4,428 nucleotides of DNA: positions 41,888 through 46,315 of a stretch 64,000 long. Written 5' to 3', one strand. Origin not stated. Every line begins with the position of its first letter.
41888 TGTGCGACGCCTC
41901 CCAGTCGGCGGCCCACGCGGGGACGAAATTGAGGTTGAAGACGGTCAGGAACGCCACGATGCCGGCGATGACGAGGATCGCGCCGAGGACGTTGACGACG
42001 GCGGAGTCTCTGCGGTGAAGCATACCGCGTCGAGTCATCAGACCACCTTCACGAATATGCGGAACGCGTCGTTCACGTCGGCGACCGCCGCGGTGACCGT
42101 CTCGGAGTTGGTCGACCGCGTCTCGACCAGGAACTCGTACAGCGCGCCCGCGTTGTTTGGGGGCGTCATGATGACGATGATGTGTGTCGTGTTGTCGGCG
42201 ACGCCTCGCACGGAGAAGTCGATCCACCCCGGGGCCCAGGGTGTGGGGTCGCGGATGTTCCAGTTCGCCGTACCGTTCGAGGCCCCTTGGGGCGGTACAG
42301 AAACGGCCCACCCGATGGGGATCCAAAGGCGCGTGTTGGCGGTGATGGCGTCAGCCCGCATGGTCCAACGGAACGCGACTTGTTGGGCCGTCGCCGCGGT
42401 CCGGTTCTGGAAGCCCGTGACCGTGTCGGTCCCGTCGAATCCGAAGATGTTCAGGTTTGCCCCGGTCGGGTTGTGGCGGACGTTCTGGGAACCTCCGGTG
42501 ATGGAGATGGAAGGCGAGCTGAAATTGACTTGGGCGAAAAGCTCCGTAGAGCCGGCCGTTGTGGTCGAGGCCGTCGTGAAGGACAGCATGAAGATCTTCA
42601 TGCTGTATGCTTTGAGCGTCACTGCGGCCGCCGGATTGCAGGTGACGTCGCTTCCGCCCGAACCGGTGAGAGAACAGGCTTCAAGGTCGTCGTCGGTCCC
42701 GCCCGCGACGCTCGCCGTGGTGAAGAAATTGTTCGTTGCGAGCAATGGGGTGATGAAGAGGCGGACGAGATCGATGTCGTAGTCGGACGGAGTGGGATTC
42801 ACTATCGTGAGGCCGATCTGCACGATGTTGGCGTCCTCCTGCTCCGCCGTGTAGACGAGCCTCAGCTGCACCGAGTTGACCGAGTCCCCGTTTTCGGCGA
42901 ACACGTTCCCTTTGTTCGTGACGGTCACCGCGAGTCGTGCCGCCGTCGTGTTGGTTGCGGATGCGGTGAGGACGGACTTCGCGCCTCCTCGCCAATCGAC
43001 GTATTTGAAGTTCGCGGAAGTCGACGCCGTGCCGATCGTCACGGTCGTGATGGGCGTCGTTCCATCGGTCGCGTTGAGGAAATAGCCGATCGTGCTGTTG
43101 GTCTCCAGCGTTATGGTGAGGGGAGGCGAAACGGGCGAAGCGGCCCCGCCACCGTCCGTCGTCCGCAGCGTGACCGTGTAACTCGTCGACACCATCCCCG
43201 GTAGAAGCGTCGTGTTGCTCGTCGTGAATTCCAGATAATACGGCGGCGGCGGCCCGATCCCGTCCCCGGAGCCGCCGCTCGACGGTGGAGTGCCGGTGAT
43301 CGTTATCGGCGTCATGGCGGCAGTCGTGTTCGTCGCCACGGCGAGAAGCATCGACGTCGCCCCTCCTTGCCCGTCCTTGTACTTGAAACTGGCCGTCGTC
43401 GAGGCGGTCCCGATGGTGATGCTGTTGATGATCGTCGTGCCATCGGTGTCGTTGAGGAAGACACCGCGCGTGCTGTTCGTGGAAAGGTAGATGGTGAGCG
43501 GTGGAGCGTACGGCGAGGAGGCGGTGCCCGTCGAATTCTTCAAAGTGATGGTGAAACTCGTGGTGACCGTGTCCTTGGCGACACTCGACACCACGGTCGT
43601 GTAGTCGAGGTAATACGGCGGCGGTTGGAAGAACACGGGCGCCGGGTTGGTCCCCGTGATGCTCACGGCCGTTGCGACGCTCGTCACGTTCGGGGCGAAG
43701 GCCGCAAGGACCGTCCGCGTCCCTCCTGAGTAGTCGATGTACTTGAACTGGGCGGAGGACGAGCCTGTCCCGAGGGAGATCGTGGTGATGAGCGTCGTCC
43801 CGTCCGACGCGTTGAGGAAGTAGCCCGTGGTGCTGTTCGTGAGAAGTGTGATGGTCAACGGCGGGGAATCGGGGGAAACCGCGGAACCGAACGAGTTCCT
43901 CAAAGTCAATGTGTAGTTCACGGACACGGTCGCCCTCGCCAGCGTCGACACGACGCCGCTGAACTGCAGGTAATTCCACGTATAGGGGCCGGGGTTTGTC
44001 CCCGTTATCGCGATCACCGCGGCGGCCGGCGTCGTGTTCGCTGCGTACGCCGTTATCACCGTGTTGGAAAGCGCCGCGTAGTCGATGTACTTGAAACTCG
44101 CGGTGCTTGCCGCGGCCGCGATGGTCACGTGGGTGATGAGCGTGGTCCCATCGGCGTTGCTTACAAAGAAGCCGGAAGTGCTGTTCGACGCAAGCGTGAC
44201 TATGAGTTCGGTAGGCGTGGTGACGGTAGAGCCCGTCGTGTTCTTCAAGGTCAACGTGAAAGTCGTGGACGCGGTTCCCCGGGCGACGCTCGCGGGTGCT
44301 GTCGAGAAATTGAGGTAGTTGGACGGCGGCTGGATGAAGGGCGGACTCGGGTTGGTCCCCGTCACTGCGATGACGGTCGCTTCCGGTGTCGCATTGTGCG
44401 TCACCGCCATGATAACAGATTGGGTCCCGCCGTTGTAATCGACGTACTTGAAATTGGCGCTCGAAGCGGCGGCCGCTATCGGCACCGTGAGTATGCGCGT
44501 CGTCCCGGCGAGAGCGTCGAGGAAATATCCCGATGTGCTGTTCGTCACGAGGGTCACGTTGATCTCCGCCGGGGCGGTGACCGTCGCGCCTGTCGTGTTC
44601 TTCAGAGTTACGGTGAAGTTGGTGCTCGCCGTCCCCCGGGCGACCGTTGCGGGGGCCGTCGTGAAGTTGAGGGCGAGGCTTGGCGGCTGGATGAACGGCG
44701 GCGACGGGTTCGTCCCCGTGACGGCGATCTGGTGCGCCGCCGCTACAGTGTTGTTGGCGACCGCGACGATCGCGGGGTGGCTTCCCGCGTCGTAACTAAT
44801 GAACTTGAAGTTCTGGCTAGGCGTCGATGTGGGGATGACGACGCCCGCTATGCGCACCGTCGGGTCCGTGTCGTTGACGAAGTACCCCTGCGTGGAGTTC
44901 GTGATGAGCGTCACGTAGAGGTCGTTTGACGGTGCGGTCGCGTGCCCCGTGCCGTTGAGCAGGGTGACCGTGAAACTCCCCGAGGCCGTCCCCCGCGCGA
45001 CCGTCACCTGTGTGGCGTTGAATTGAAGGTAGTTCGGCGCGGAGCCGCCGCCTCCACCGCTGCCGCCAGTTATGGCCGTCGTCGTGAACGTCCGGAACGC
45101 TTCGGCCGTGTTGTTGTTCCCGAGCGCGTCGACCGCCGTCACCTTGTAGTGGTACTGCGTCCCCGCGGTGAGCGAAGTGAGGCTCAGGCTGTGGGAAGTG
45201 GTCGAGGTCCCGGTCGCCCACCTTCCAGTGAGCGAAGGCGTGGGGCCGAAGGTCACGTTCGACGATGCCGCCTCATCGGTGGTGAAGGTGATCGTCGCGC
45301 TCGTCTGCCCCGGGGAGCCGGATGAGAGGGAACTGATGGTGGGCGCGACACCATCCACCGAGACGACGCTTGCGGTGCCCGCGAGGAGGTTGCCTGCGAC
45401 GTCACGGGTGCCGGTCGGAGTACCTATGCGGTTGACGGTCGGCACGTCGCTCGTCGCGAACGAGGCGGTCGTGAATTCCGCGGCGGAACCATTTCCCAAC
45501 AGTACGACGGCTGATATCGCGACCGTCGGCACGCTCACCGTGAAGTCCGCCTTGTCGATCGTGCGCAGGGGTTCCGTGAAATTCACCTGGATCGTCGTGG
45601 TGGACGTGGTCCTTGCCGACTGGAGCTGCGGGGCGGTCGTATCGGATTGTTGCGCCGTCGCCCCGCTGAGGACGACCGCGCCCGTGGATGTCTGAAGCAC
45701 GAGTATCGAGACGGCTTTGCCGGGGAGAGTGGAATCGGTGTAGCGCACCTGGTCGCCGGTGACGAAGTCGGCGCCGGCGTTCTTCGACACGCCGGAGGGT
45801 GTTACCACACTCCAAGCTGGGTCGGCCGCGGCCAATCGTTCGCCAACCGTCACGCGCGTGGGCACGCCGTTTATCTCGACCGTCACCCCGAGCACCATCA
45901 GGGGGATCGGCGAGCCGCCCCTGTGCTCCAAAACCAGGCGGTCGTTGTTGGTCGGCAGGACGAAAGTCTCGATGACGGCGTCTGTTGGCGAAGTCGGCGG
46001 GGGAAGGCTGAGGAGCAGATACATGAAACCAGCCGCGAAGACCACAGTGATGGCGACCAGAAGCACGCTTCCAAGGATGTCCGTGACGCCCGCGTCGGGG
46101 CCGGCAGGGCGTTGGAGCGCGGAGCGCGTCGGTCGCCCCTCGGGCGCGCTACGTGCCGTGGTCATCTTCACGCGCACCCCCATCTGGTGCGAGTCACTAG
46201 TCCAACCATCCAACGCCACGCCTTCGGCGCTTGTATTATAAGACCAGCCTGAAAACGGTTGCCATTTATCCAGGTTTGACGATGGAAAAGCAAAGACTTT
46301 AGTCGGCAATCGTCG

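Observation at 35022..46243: Tad/Fla-like type IV pilus locus with a split platform protein, an extended FlaI, and a 1375-aa pilin-like adhesin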

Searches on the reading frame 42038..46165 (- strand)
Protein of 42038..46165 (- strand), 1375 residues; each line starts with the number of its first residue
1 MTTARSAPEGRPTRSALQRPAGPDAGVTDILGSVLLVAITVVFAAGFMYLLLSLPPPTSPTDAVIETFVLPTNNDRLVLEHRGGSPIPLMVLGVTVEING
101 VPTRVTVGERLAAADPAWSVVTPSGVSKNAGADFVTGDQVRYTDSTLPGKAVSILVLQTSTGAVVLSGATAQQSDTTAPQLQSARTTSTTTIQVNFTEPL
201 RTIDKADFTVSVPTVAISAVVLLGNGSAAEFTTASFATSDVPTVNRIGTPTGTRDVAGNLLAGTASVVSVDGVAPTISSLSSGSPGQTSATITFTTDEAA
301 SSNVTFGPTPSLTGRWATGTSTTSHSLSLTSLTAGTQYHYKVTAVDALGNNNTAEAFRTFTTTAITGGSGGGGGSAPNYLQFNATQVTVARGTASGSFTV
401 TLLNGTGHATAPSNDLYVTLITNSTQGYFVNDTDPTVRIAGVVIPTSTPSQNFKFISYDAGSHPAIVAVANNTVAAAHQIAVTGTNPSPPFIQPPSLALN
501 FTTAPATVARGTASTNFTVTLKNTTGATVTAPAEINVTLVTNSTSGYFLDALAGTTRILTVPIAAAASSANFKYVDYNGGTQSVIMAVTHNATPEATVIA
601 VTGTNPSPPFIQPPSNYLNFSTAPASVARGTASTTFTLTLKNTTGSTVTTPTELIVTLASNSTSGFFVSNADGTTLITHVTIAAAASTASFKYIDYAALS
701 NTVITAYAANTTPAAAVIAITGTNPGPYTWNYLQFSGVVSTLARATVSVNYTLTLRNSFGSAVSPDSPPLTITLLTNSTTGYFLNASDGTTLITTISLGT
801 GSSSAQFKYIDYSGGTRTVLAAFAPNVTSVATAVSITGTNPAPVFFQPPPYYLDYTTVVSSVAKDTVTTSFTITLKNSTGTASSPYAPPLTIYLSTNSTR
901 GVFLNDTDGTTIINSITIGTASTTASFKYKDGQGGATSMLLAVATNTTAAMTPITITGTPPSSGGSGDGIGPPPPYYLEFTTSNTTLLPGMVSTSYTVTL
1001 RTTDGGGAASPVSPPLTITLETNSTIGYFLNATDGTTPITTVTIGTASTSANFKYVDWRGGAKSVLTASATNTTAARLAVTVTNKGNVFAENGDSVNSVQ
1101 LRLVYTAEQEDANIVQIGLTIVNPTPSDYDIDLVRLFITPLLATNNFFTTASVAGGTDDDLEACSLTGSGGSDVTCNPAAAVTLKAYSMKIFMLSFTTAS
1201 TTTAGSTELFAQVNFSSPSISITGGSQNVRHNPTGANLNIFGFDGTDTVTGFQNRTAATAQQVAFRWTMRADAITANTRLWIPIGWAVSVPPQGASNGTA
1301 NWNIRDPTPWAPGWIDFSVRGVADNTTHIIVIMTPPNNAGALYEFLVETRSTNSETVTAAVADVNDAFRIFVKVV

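Call 4: search_protein_families(library=pfam, proteins=[window:42038-46165:-], max_evalue=0.01)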
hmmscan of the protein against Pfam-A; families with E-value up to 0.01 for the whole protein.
window:42038-46165:- (1375 aa): 4 families
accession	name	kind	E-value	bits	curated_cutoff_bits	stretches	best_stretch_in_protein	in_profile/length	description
PF07790.16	Pilin_N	-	1.7e-07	32.5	25.2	1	26-99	2-76/78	Archaeal Type IV pilin, N-terminal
PF16656.11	Pur_ac_phosph_N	-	2.4e-06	28.4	30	1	279-362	5-93/93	Purple acid Phosphatase, N-terminal domain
PF00041.27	fn3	-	0.0031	18.1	25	0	319-354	43-78/84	Fibronectin type III domain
PF25059.1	FN3_DSCAM-DSCAML_C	-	0.0051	17.6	39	0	321-364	41-84/89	DSCAM/DSCAML C-terminal Fn3-like domain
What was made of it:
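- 42038..46165 (-): Giant modular pilin gene, 1375 aa (1381 aa if started at the ATG at 46183), 141 kDa, pI 5.1. Pfam Pilin_N above its cutoff (call 4).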

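Call 8: search_protein_families(library=ncbifam, proteins=[window:42038-46165:-], max_evalue=0.01)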
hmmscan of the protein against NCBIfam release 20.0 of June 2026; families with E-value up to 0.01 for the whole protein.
window:42038-46165:- (1375 aa): 0 families

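Call 9: find_homologous_proteins(query=window:42038-46165:-, max_evalue=0.00001)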
Query window:42038-46165:- (1375 aa): 25 proteins with E <= 0.00001 among 8000 candidates.
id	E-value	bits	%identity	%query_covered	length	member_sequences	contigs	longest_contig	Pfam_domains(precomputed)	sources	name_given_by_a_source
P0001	0.0e+0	2891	100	100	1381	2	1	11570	PF07790.17,PF16656.12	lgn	-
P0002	5.5e-115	404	41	38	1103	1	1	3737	PF07790.17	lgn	-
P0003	2.2e-103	365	40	36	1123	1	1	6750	PF07790.17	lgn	-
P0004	3.4e-83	298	41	42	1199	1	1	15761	PF07790.17,PF16656.12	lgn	-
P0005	6.8e-75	271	38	41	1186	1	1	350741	PF07790.17,PF16656.12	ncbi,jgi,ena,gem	-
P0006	7.1e-60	221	36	8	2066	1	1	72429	PF16655.13,PF00112.30,PF25059.2,PF23376.2,PF25788.3,PF25814.2,PF28407.1,PF00041.28,PF10179.16,PF16656.12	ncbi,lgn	ncbi:MAG: fibronectin type III domain-containing protein [Candidatus Ozemobacteraceae bacterium]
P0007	2.4e-51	193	44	7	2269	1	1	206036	PF01839.30,PF16655.13,PF25059.2,PF23376.2,PF13385.14,PF25077.2,PF25788.3,PF02210.32,PF16656.12,PF22352.3,PF13517.13,PF00041.28,PF22301.3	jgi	jgi:phosphodiesterase/alkaline phosphatase D-like protein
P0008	2.0e-42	163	28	43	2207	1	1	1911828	PF12936.13,PF02369.23,PF26198.1,PF09134.17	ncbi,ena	-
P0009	3.2e-42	163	37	8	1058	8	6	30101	PF28268.1,PF23376.2,PF16893.12,PF00041.28,PF16656.12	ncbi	ncbi:MAG: fibronectin type III domain-containing protein [Candidatus Acidiferrum sp.]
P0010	2.8e-41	159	38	9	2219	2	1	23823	PF16655.13,PF25059.2,PF23376.2,PF22986.4,PF16794.12,PF28407.1,PF00041.28,PF16656.12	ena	-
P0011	1.4e-32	131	35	7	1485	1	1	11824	PF16655.13,PF25059.2,PF23376.2,PF25788.3,PF01471.24,PF00041.28,PF16656.12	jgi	jgi:peptidoglycan hydrolase-like protein with peptidoglycan-binding domain/phosphodiesterase/alkalin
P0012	6.9e-32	128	40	8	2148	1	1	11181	PF16655.13,PF25059.2,PF23376.2,PF25788.3,PF28407.1,PF00041.28,PF10179.16,PF16656.12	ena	-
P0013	1.8e-26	110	39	8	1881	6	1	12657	PF16655.13,PF25059.2,PF15495.13,PF17957.8,PF13385.14,PF25788.3,PF20254.4,PF00041.28,PF16656.12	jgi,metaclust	metaclust:\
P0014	3.2e-25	106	38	13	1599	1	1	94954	PF16655.13,PF25059.2,PF23376.2,PF17957.8,PF13750.13,PF01471.24,PF28407.1,PF00041.28,PF16656.12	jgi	jgi:peptidoglycan hydrolase-like protein with peptidoglycan-binding domain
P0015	7.8e-19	85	44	5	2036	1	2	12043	PF16655.13,PF25059.2,PF23376.2,PF25077.2,PF22986.4,PF25788.3,PF13860.13,PF28407.1,PF00041.28,PF16656.12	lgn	-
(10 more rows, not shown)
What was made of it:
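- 42899..45040 (-): Residues 376-1089: six tandem repeats of about 118 aa (invasin/Big_1-like), carrying 27 of the protein's 35 N-glycosylation sequons. The region is homologous to a Big_1/Invasin_D3 protein (P0008, E=2e-42, call 9).
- The repeat region is homologous to Big_1/Invasin_D3 proteins (call 9).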

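Call 10: find_encoding_contigs(protein=P0005, flank=10000, max_places=3)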
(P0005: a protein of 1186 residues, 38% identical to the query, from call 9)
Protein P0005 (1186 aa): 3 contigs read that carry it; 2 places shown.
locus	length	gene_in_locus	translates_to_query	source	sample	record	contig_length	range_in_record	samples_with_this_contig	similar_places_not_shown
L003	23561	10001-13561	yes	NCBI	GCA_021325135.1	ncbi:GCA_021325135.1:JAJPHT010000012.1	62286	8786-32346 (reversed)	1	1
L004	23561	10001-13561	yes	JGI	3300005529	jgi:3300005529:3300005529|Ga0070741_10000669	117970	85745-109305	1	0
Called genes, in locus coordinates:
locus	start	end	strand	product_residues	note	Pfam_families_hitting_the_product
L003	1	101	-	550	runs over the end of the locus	PF00989:PAS, PF13426:PAS_9, PF08447:PAS_3 (weak), PF00512:HisKA, PF02518:HATPase_c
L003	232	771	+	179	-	-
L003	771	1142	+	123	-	PF03259:Robl_LC7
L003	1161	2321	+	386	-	PF06745:ATPase, PF00025:Arf, PF00071:Ras (weak), PF01926:MMR_HSR1 (weak), PF03029:ATP_bind_1 (weak)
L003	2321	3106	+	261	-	PF05625:PAXNEB (faint), PF06745:ATPase, PF24336:DUF7504, PF23365:DUF7090 (weak)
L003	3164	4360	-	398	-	PF00482:T2SSF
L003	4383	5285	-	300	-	PF00482:T2SSF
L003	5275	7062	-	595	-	PF23990:PilB3_N (weak), PF00437:T2SSE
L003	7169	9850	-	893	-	PF13750:Big_3_3 (faint), PF02494:HYR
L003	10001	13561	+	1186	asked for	PF07790:Pilin_N, PF16656:Pur_ac_phosph_N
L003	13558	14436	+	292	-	PF23960:DUF7289 (weak)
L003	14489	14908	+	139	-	PF00072:Response_reg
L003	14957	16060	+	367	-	PF13493:DUF4118, PF00512:HisKA, PF02518:HATPase_c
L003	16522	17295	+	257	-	-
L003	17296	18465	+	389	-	PF00589:Phage_integrase (weak)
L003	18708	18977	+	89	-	-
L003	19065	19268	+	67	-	-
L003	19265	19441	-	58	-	-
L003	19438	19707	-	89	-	-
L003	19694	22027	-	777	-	-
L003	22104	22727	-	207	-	-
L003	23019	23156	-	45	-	-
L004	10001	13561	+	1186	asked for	PF07790:Pilin_N, PF16656:Pur_ac_phosph_N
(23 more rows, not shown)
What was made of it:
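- The giant family and its 292-aa partner also lie next to T2SSE/T2SSF genes in L003 (call 10).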

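Call 11: find_encoding_contigs(protein=P0004, flank=10000, max_places=3)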
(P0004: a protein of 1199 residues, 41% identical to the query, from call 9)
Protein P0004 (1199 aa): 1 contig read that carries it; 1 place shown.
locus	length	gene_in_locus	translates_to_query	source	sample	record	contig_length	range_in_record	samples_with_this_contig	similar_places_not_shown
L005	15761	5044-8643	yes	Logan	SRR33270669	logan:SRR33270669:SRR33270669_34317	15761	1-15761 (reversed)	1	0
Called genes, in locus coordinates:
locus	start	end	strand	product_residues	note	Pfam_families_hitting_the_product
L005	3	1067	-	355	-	?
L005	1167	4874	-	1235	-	PF02494:HYR, PF27332:TP_0781 (faint), PF02494:HYR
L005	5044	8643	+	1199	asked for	PF07790:Pilin_N, PF16656:Pur_ac_phosph_N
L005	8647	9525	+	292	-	PF23960:DUF7289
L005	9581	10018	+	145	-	PF00072:Response_reg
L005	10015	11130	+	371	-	PF00512:HisKA, PF02518:HATPase_c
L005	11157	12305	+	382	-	PF08448:PAS_4, PF13188:PAS_8 (faint), PF02518:HATPase_c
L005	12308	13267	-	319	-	PF01063:Aminotran_4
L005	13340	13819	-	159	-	-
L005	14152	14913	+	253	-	PF01208:URO-D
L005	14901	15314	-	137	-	PF15956:DUF4760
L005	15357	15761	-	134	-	?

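Call 13: find_related_loci(query=A1, collection=genome_contigs, flank=10000)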
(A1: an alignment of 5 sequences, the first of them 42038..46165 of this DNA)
Query A1 (1375 aa) in genome_contigs; peptide patterns used: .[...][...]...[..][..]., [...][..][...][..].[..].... (x = any residue, [..] = any of these).
79 stretches matched a pattern; 2 encode a relative of the query (tblastn E <= 1e-3); 2 distinct loci.
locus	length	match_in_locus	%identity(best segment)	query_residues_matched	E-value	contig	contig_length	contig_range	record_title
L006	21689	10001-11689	38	47-840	1e-72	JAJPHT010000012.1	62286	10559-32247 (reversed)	MAG: Proteobacteria bacterium isolate Centralia_MAG_189 k107_27762510, whole genome shotgun sequence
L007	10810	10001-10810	44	15-291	2e-57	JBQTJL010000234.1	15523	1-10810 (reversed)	MAG: Methanobacteriota archaeon isolate SAR81 c_000000291188, whole genome shotgun sequence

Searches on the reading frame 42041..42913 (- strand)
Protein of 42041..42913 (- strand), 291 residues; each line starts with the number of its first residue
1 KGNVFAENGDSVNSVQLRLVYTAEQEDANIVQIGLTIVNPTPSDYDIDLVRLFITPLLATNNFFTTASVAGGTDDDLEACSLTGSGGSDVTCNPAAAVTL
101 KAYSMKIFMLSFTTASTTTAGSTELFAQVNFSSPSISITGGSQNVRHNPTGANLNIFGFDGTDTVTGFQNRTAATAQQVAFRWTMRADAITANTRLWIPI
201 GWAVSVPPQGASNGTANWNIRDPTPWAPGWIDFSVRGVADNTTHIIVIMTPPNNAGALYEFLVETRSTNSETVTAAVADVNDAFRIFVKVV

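Call 69: search_protein_families(library=pfam, proteins=[window:42041-42913:-], max_evalue=5)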
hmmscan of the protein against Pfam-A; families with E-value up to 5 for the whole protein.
window:42041-42913:- (291 aa): 0 families

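Call 70: search_solved_structures(query=window:42041-42913:-, max_evalue=1)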
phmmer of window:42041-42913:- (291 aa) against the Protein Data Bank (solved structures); distinct sequences matched with E-value up to 1: 0.
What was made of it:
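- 42041..42898 (-): Residues 1090-1375: C-terminal domain of unknown fold with a single Cys pair (1164 and 1176). It is shared with P0002 and P0003 but is replaced by other repeats in P0004 and P0005. No Pfam or PDB hit (calls 69, 70).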

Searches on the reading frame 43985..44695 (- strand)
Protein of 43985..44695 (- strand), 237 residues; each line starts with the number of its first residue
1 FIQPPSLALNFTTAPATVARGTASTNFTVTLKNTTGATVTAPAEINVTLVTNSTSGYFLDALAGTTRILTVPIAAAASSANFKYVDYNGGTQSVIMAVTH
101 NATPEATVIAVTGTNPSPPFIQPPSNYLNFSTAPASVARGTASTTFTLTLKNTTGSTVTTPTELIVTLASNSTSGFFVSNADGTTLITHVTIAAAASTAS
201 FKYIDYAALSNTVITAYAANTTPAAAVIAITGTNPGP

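Call 69: search_protein_families(library=pfam, proteins=[window:43985-44695:-], max_evalue=5)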
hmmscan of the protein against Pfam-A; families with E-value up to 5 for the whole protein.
window:43985-44695:- (237 aa): 6 families
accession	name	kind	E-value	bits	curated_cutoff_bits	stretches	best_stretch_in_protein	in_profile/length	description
PF09134.16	Invasin_D3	-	0.0093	16.9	33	2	130-199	7-76/98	Invasin, domain 3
PF16915.10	Eryth_link_C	-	0.062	13.8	27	1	142-182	4-43/121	Annelid erythrocruorin linker subunit C-terminus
PF00630.25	Filamin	-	0.14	13.4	26.9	0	23-70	21-51/93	Filamin/ABP280 repeat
PF14252.11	DUF4347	-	0.18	12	24.6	1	17-43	99-125/164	Domain of unknown function (DUF4347)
PF23865.1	DUF7223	-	0.2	11.3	27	1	19-74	30-86/254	Domain of unknown function (DUF7223)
PF03212.20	Pertactin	-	1.5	9.2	22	0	137-184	52-99/121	Pertactin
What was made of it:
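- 42899..45040 (-): Invasin_D3 gives a sub-threshold hit (E=0.009, call 69).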
